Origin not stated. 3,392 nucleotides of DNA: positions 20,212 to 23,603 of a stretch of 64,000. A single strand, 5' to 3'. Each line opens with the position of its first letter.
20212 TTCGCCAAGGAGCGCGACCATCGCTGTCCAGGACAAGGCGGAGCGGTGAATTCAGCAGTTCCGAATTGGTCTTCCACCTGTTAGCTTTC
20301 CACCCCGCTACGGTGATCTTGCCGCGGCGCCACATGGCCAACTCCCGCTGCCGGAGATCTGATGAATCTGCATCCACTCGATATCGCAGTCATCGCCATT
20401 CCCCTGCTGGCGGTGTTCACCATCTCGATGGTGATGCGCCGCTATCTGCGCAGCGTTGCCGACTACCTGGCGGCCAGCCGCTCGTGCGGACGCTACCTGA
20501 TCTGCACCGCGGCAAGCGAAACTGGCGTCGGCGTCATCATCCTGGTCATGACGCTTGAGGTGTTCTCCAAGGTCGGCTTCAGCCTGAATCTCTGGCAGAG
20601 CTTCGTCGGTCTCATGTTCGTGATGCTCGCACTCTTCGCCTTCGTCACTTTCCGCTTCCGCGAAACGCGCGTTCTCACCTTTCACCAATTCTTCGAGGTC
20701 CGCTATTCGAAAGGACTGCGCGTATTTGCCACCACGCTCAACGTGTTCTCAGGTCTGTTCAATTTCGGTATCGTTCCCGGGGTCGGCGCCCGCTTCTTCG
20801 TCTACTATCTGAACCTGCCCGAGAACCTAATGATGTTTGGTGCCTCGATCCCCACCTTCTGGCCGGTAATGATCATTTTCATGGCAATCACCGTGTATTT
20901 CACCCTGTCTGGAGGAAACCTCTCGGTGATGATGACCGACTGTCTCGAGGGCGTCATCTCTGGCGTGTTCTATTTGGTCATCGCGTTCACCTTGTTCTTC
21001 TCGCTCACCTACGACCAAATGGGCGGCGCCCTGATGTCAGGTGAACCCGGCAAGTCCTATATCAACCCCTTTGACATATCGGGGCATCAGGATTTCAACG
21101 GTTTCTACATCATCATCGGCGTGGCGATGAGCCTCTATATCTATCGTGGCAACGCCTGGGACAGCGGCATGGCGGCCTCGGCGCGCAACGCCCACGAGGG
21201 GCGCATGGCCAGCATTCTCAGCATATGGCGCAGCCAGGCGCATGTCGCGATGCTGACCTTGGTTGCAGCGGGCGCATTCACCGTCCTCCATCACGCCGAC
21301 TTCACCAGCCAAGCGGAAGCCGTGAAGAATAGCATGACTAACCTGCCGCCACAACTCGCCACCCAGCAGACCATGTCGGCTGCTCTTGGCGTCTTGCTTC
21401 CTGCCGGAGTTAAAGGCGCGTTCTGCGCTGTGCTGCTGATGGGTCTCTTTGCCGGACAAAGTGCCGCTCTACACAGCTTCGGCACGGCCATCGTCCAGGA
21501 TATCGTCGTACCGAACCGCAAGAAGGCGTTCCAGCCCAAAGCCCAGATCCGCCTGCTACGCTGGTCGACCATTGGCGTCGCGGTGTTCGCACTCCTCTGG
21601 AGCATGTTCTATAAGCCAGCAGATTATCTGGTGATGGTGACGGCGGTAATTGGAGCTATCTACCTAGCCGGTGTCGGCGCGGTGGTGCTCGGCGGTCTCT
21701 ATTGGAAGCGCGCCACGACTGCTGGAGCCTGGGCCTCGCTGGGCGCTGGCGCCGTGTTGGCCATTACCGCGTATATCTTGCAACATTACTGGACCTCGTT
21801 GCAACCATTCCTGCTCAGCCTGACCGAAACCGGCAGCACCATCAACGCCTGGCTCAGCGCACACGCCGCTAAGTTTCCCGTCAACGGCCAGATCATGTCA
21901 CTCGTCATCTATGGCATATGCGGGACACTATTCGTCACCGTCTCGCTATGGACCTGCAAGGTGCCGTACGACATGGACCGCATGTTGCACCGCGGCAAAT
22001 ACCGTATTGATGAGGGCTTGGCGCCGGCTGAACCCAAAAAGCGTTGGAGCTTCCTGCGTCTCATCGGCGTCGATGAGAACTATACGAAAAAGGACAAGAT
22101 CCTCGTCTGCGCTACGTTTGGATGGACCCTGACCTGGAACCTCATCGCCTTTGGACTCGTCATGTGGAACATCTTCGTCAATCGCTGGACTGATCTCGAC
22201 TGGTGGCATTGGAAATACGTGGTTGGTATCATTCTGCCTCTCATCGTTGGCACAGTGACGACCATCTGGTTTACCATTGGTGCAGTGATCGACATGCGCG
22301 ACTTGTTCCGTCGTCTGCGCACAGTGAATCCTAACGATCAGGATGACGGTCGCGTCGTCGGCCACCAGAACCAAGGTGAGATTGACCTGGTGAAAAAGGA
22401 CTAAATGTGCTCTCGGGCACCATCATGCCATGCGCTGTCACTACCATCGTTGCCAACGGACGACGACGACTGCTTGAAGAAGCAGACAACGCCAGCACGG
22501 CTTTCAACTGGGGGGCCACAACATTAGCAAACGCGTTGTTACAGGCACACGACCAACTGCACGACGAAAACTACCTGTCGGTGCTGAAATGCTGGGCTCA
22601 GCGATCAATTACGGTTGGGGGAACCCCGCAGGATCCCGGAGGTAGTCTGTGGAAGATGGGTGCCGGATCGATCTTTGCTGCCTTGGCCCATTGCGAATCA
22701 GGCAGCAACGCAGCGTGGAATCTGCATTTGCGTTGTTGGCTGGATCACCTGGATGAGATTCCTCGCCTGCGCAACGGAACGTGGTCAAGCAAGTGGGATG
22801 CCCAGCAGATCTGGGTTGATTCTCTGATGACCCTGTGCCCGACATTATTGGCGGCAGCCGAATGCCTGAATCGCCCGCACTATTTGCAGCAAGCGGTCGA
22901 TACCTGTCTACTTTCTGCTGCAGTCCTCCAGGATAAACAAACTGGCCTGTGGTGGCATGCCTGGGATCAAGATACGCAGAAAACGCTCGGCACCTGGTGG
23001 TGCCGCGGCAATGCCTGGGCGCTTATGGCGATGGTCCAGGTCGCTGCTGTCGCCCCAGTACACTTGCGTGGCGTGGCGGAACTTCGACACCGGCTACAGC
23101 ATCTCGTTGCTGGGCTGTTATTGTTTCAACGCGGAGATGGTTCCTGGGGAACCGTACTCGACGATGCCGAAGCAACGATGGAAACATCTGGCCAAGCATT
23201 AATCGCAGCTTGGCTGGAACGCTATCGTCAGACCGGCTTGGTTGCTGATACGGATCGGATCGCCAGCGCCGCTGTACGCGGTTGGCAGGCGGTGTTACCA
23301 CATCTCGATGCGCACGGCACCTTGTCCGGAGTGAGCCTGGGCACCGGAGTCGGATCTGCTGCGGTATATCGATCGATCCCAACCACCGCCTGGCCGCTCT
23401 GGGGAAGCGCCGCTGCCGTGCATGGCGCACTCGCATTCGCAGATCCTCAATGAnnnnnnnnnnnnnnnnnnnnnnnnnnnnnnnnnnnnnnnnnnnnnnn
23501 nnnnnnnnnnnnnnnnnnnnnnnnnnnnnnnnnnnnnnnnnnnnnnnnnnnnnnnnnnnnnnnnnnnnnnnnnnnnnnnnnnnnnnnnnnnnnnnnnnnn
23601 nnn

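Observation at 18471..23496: Shared palindrome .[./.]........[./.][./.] in the promoter regions of the glycan-utilisation genes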

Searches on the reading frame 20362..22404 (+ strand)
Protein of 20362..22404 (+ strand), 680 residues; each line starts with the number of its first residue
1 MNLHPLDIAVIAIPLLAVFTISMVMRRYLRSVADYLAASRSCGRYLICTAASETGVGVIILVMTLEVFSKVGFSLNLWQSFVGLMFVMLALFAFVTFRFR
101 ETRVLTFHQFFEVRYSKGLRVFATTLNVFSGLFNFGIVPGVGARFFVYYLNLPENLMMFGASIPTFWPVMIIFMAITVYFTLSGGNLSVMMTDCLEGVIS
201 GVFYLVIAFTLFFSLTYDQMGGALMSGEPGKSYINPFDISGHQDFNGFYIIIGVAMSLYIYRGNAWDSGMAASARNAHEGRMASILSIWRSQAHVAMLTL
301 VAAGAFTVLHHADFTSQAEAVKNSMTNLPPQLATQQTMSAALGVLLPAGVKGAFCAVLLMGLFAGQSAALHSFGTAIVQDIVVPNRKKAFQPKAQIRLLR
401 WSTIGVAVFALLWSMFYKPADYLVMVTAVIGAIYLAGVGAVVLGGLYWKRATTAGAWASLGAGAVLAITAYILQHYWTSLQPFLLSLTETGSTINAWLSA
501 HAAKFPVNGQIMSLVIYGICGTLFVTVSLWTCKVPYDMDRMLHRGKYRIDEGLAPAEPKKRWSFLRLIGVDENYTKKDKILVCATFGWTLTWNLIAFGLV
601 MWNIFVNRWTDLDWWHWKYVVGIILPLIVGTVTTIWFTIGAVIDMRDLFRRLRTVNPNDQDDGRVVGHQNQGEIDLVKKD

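Call 15: search_protein_families(library=pfam, proteins=[window:20362-22404:+])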
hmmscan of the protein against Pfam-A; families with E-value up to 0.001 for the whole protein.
window:20362-22404:+ (680 aa): 1 family
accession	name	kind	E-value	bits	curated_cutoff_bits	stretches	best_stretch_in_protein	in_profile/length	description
PF00474.23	SSF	-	1.2e-08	34.8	22.8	1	35-460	1-403/406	Sodium:solute symporter family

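Call 25: find_related_loci(query=window:20362-22404:+, collection=metagenome_contigs, flank=10000)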
Query window:20362-22404:+ (680 aa) in metagenome_contigs; peptide patterns used: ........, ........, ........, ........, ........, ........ (x = any residue, [..] = any of these).
47 stretches matched a pattern; 18 encode a relative of the query (tblastn E <= 1e-3); 18 distinct loci.
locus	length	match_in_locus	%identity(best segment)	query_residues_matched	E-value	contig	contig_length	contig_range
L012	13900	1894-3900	50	1-666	0e+0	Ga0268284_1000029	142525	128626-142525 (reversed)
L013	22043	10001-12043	50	2-680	0e+0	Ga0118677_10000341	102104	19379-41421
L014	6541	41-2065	48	1-673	0e+0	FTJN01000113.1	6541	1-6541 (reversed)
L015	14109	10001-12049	47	1-680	0e+0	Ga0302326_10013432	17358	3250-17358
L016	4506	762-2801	49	5-673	0e+0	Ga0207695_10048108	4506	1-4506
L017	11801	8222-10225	49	2-667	0e+0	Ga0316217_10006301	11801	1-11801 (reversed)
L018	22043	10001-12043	48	1-679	0e+0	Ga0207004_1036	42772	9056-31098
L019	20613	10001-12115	46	1-680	0e+0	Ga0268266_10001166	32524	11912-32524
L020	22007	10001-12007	50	1-666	0e+0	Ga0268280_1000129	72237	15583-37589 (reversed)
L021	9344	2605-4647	47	1-679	0e+0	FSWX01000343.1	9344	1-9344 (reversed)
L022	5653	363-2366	46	2-666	0e+0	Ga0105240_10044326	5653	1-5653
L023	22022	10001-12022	53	1-673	0e+0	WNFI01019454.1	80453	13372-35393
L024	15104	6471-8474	46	2-666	0e+0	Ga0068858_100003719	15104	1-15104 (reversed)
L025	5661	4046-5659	49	1-537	2e-162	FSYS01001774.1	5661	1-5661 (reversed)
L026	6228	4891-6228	53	5-444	2e-147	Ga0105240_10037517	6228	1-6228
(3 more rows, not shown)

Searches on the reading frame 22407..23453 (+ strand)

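Call 15: search_protein_families(library=pfam, proteins=[window:22407-23453:+])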
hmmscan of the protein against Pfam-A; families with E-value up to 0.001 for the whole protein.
window:22407-23453:+ (348 aa): 1 family
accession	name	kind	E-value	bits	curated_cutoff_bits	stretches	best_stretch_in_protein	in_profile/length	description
PF07470.19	Glyco_hydro_88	-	8e-47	160.3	26.6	1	29-338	23-342/352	Glycosyl Hydrolase Family 88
